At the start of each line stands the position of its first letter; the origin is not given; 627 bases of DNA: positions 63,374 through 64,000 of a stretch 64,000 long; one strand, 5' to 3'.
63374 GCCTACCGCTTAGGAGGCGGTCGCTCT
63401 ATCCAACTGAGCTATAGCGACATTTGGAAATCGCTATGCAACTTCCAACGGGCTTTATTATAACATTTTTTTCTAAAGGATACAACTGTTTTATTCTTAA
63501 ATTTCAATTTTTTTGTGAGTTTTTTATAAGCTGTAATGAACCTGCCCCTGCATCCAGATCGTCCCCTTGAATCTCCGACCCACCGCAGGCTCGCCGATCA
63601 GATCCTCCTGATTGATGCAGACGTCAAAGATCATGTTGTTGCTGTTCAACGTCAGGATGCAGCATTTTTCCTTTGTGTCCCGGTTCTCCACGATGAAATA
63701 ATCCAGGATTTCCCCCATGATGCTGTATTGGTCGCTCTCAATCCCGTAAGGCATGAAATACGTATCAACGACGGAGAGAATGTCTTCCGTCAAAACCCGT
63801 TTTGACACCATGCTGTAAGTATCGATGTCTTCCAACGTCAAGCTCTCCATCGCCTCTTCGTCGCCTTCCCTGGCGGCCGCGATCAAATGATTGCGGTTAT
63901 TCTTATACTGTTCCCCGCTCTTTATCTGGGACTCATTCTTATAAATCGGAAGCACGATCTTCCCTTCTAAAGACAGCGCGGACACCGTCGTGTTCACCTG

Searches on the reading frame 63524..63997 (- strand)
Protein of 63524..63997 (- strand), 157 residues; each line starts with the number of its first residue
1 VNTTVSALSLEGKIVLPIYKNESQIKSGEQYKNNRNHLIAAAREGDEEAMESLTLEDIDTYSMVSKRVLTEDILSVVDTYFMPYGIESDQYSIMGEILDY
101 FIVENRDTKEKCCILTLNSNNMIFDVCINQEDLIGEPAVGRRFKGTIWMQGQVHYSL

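Call 25: search_protein_families(library=pfam, max_evalue=0.01, proteins=[window:63524-63997:-])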
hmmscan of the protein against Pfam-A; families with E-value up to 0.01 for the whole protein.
window:63524-63997:- (157 aa): 1 family
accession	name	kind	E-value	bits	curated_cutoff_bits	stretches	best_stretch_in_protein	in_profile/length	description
PF12997.12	DUF3881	-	2.5e-72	243.9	27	1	3-151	135-283/283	Domain of unknown function, E. rectale Gene description (DUF3881)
